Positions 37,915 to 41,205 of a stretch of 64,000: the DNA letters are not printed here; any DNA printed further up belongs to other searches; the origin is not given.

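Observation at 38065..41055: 996-aa protein anchored by TM helices at both ends, carrying three CBM4/9-like modules and no catalytic domain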

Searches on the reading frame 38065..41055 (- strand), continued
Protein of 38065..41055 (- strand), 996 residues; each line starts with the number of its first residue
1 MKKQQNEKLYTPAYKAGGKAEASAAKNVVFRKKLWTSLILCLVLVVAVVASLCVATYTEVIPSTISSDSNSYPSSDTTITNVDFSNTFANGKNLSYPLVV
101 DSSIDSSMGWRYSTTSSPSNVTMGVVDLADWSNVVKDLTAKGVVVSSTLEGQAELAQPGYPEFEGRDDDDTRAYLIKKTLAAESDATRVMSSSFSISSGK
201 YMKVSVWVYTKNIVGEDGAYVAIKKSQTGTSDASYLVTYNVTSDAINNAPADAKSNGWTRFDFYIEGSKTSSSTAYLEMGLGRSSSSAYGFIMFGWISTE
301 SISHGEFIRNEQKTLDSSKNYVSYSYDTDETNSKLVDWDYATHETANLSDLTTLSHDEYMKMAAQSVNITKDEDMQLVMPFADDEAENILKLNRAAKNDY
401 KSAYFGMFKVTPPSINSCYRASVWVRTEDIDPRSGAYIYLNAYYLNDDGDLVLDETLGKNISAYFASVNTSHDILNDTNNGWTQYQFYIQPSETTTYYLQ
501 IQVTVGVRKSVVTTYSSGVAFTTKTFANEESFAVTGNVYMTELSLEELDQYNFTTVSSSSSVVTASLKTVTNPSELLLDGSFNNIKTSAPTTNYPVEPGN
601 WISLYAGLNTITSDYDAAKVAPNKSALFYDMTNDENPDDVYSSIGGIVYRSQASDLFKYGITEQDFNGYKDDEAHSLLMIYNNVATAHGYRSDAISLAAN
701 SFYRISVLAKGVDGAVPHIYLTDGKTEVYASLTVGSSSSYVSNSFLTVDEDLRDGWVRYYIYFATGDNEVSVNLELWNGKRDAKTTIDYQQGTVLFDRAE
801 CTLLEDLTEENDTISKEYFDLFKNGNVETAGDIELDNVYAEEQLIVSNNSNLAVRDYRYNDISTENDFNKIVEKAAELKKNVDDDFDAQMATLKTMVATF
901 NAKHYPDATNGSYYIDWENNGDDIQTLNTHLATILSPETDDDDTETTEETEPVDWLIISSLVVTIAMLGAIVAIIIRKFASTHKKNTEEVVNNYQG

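Call 63: list_cluster_members(proteins=[P0006, P0163, P0041, P0050, P0055, P0072, P0100, P0139, P0015, P0020])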
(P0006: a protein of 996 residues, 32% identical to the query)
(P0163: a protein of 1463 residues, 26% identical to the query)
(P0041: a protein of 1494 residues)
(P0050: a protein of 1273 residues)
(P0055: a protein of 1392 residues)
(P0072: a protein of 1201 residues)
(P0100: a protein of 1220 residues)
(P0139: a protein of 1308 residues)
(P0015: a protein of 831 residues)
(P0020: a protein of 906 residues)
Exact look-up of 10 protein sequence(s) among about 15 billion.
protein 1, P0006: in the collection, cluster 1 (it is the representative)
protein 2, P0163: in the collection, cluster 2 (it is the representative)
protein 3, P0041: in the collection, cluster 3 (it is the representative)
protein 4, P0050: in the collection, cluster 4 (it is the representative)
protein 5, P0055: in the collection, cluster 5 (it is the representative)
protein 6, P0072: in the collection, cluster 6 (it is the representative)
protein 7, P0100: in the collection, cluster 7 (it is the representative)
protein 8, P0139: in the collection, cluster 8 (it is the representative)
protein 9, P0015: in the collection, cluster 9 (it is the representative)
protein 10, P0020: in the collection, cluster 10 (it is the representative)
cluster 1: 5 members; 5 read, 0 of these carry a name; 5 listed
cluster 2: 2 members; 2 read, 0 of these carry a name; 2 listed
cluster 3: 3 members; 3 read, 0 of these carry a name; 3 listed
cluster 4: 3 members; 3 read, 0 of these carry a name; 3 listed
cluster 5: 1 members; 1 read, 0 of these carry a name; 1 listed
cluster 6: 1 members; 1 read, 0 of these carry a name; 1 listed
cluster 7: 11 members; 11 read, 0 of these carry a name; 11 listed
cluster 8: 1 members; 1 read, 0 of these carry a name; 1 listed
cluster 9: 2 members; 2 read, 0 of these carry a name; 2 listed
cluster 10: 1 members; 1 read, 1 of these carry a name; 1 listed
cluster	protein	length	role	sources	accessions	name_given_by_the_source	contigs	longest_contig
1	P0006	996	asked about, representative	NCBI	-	-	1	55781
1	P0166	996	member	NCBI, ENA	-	-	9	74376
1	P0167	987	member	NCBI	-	-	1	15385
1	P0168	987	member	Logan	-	-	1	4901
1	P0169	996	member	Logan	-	-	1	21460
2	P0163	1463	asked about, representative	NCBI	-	-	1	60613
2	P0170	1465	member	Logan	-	-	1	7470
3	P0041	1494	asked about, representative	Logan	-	-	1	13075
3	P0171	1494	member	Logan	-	-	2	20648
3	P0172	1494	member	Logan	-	-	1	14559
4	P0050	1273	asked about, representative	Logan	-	-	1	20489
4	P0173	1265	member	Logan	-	-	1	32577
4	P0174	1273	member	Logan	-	-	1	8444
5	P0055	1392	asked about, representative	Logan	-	-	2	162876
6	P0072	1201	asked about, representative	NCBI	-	-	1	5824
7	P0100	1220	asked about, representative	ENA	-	-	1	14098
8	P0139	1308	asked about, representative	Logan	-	-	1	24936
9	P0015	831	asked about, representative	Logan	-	-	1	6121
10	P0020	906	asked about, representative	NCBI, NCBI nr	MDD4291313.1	MAG: hypothetical protein PHX51_03620 [Clostridia bacterium] | hypothetical protein [Clostridia bacterium]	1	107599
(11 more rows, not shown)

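Call 66: fold_search(model_id=the predicted structure, library=viral)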
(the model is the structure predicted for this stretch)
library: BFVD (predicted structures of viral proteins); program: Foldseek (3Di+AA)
matches with E <= 10: 1301; with E <= 0.001: 299
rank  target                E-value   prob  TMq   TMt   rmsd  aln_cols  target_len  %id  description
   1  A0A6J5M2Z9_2          1.1e-16  1.00  0.11  0.12  37.9       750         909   10  Fibronectin type III [uncultured Caudovirales phage]
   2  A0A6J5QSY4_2          1.2e-15  1.00  0.11  0.08  28.4       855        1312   10  Carbohydrate-binding, CenC-like [uncultured Caudovirales phage]
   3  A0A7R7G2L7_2          1.5e-15  1.00  0.12  0.10  27.1       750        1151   11  (no name in the UniProt tables at hand)
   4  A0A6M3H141            9.7e-15  1.00  0.11  0.07  63.0       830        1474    9  (no name in the UniProt tables at hand)
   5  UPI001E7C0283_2       1.1e-14  1.00  0.12  0.13  22.9       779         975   10  (no name look-up for this kind of identifier)
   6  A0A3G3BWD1            2.2e-14  1.00  0.11  0.10  31.2       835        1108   10  (no name in the UniProt tables at hand)
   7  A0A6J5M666            9.9e-14  1.00  0.11  0.14  21.5       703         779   12  Concanavalin A-like lectin/glucanases superfamily [uncultured Caudovirales phage]
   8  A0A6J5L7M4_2          1.2e-13  1.00  0.12  0.11  35.0       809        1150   10  Tip attachment protein J [uncultured Caudovirales phage]
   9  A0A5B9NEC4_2          2.1e-13  1.00  0.10  0.09  28.6       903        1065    9  Tail fiber protein [Klebsiella phage KPN4]
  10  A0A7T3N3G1            3.1e-13  1.00  0.15  0.16  21.2       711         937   10  Minor tail protein [Arthrobacter phage Wollypog]
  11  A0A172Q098            4.3e-13  1.00  0.12  0.10  25.5       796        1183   11  Structural protein [Acinetobacter phage vB_AbaM_ME3]
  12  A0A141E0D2            7.0e-13  1.00  0.14  0.13  75.1       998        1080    9  PblB [Streptococcus phage phiARI0285-3]
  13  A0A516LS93            1.0e-12  1.00  0.12  0.11  21.3       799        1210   10  (no name in the UniProt tables at hand)
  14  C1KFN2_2              1.3e-12  1.00  0.11  0.11  37.7       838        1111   11  Putative tail fibre protein [Lactobacillus phage Lb338-1]
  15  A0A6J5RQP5            1.4e-12  1.00  0.10  0.11  20.9       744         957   11  Uncharacterized protein [uncultured Caudovirales phage]
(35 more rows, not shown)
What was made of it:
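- BFVD hits to CenC-like and ConA-like modules (call 66).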

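Call 74: search_protein_families(library=pfam, proteins=[P0041, P0047, P0050, P0055, P0097, P0107], max_evalue=0.01)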
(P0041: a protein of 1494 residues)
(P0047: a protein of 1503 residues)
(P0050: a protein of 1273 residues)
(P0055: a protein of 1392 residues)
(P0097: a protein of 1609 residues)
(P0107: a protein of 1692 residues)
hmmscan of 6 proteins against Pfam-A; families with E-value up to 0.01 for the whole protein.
P0041 (1494 aa): 0 families

P0047 (1503 aa): 0 families

P0050 (1273 aa): 0 families

P0055 (1392 aa): 1 family
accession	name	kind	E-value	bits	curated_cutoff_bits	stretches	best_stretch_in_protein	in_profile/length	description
PF02018.23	CBM_4_9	-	0.0022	18.8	25.9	1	918-1019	34-132/136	Carbohydrate binding domain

P0097 (1609 aa): 1 family
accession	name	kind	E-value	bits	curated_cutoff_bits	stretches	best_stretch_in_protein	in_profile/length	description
PF02018.23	CBM_4_9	-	2.4e-07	31.6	25.9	2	415-494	26-107/136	Carbohydrate binding domain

P0107 (1692 aa): 0 families
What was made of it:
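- The long members carry no other Pfam domains (call 74).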

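Call 75: search_protein_families(library=ncbifam, proteins=[L011:5476-6972:+, L012:8034-9527:-, L013:10591-12126:-, L014:7420-8904:+, L003:12179-13810:+, L009:11353-12411:+], max_evalue=0.00001)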
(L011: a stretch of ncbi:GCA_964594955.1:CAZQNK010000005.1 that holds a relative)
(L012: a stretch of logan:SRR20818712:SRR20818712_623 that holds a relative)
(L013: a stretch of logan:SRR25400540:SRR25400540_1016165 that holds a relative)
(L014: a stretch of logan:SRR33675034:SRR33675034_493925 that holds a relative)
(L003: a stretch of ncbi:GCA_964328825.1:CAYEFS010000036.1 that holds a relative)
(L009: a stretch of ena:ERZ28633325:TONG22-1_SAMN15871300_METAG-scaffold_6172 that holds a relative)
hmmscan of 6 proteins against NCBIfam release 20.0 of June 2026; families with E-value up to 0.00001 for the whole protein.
L011:5476-6972:+ (498 aa): 1 family
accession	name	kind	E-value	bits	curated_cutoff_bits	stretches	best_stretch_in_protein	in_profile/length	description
TIGR02900.1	spore_V_B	equivalog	4.4e-56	190.6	372.3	1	7-467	3-476/488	stage V sporulation protein B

L012:8034-9527:- (497 aa): 2 families
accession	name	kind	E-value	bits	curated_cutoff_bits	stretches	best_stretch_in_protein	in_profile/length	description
TIGR02900.1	spore_V_B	equivalog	1.1e-67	228.9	372.3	1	18-478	12-487/488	stage V sporulation protein B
TIGR01695.1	murJ_mviN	equivalog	1.2e-09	37.4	235.55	1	11-476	6-489/506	murein biosynthesis integral membrane protein MurJ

L013:10591-12126:- (511 aa): 1 family
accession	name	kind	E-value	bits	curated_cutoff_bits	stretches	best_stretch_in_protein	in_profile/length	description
TIGR02900.1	spore_V_B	equivalog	5.7e-58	196.9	372.3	1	4-480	1-484/488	stage V sporulation protein B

L014:7420-8904:+ (494 aa): 1 family
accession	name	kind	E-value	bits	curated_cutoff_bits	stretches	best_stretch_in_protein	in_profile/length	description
TIGR02900.1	spore_V_B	equivalog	1.4e-59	202.2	372.3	1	4-466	12-488/488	stage V sporulation protein B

L003:12179-13810:+ (543 aa): 1 family
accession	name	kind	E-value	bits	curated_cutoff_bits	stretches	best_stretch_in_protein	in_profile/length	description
TIGR02900.1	spore_V_B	equivalog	7.5e-55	186.6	372.3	1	56-471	8-437/488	stage V sporulation protein B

L009:11353-12411:+ (352 aa): 5 families
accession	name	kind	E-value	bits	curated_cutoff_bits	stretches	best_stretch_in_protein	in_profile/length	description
NF009102.0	PRK12446.1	equivalog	2.3e-107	359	339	1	1-344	1-349/352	undecaprenyldiphospho-muramoylpentapeptide beta-N-acetylglucosaminyltransferase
TIGR01133.1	murG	equivalog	3.9e-77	259.6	250.25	1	1-343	5-352/353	undecaprenyldiphospho-muramoylpentapeptide beta-N-acetylglucosaminyltransferase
TIGR00661.1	MJ1255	subfamily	1.4e-11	44.2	195.9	0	237-321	236-316/321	MJ1255/VC2487 family glycosyltransferase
NF010135.0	PRK13609.1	equivalog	3e-09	36.3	500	1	62-326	76-344/388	diglucosyl diacylglycerol synthase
TIGR01426.2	MGT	subfamily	3.8e-07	29.4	260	1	247-322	292-362/393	macrolide family glycosyltransferase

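Call 77: find_encoding_contigs(protein=P0008, flank=5000, max_places=1)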
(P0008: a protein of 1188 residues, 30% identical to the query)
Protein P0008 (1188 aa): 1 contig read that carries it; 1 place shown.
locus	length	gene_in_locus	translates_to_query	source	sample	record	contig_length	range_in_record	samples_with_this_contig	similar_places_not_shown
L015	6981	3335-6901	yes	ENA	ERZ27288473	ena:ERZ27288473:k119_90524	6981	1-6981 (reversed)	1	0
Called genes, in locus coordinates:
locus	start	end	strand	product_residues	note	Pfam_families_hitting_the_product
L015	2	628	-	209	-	?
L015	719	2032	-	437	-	PF13375:RnfC_N, PF01512:Complex1_51K, PF10531:SLBB, PF13534:Fer4_17 (faint), PF14697:Fer4_21 (faint), PF12838:Fer4_7, PF13187:Fer4_9, PF13237:Fer4_10, +1 more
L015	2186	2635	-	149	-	PF01925:TauE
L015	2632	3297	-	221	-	PF01925:TauE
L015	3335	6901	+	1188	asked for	-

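Call 78: find_encoding_contigs(protein=P0160, flank=5000, max_places=1)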
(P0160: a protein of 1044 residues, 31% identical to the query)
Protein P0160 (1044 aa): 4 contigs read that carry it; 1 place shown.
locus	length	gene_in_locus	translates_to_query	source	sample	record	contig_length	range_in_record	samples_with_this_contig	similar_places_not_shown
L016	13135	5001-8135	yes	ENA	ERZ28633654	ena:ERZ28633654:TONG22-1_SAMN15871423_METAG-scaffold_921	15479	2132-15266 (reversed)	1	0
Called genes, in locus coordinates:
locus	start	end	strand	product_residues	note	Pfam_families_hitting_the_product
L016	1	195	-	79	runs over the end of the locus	-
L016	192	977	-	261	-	PF00142:Fer4_NifH (weak), PF01656:CbiA, PF02374:ArsA_ATPase (weak), PF06564:CBP_BcsQ, PF09140:MipZ, PF10609:ParA, PF13614:AAA_31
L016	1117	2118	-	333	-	PF06723:MreB_Mbl, PF14450:FtsA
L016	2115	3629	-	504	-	PF02541:Ppx-GppA, PF21447:Ppx-GppA_III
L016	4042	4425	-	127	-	PF01925:TauE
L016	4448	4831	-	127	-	PF01925:TauE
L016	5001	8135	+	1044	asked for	-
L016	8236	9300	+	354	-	PF03033:Glyco_transf_28, PF04101:Glyco_tran_28_C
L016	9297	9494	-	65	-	-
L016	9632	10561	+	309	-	PF08279:HTH_11, PF13280:WYL, PF25583:WCX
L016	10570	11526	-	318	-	PF01210:NAD_Gly3P_dh_N, PF07479:NAD_Gly3P_dh_C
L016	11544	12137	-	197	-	PF21176:RecR_HhH, PF02132:RecR_ZnF, PF01751:Toprim, PF13662:Toprim_4, PF21175:RecR_C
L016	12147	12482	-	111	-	PF02575:YbaB_DNA_bd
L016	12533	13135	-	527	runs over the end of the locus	PF13177:DNA_pol3_delta2, PF00004:AAA, PF13401:AAA_22 (faint), PF22608:DNAX_ATPase_lid, PF12169:DNA_pol3_gamma3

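Call 79: find_encoding_contigs(protein=P0162, flank=5000, max_places=1)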
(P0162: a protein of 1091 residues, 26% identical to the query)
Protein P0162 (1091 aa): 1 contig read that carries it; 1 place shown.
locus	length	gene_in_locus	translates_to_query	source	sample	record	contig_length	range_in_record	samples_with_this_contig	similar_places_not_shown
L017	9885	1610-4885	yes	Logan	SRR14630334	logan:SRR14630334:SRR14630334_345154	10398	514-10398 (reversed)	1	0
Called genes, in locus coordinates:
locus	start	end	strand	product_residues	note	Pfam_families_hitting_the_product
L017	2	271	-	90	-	?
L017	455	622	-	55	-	PF00037:Fer4, PF12797:Fer4_2 (weak), PF12837:Fer4_6 (weak), PF13237:Fer4_10, PF12838:Fer4_7, PF13187:Fer4_9, PF12837:Fer4_6 (weak), PF00037:Fer4, +7 more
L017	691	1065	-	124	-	PF01925:TauE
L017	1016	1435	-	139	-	PF01925:TauE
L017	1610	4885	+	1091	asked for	-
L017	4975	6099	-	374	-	-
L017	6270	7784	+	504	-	PF01943:Polysacc_synt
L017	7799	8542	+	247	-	PF04239:DUF421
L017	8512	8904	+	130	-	PF14276:DUF4363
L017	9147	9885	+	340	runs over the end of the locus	PF00535:Glycos_transf_2, PF13641:Glyco_tranf_2_3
